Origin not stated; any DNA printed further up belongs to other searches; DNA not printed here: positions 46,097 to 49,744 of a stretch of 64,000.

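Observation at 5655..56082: Dispersed intergenic element built on a 21-bp lattice: six copies of a fixed 86-bp four-palindrome core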

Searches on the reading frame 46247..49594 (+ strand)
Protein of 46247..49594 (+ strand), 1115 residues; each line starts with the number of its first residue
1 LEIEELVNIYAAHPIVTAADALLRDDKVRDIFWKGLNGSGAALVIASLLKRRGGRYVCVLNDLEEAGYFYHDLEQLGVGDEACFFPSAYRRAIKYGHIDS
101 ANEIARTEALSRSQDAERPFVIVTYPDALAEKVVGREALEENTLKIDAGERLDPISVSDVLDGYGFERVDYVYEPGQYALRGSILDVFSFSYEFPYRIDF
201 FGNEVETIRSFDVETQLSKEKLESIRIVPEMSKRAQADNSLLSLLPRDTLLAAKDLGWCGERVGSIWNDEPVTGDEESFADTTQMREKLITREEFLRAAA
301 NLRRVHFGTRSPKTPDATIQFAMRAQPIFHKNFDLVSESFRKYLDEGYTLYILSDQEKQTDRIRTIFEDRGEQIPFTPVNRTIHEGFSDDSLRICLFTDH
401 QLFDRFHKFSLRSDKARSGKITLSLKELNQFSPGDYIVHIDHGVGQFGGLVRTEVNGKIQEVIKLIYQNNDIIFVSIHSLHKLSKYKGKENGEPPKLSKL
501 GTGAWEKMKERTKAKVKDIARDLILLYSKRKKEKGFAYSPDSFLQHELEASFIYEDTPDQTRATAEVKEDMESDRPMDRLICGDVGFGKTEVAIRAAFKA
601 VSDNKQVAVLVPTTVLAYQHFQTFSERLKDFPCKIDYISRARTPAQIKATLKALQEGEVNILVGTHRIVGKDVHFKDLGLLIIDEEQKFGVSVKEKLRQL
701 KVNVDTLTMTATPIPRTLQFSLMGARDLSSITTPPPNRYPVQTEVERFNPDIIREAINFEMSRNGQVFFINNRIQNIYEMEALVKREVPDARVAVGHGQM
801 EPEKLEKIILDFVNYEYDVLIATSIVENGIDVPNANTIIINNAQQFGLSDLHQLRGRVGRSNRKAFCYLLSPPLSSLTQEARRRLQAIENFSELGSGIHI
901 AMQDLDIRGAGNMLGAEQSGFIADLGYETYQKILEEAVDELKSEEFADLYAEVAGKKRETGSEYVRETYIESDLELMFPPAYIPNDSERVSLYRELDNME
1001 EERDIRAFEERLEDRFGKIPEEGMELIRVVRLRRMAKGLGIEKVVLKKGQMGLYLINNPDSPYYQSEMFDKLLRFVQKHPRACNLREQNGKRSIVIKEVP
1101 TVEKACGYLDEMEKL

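Call 12: search_protein_families(library=pfam, proteins=[window:46247-49594:+])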
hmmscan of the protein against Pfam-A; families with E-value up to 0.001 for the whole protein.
window:46247-49594:+ (1115 aa): 7 families
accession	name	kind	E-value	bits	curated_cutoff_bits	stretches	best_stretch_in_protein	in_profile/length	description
PF03461.20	TRCF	-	1.7e-24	86.4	25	1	973-1065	2-94/95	TRCF domain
PF00270.35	DEAD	-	8.6e-23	81.3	26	1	557-718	1-164/167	DEAD/DEAH box helicase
PF00271.37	Helicase_C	-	6.7e-22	78.3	23.5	1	753-861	6-109/110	Helicase conserved C-terminal domain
PF17757.6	UvrB_inter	-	2e-20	73.1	22.9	1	144-230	1-88/91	UvrB interaction domain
PF02559.22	CarD_TRCF_RID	-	2.2e-17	63.3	23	1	431-486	1-56/57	CarD-like/TRCF RID domain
PF04851.21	ResIII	-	9.5e-09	35.8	22.5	1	557-713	5-162/164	Type III restriction enzyme, res subunit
PF22590.2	Cas3-like_C_2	-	0.0003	21.4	27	0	765-862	3-105/106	CRISPR-associated nuclease/helicase Cas3, C-terminal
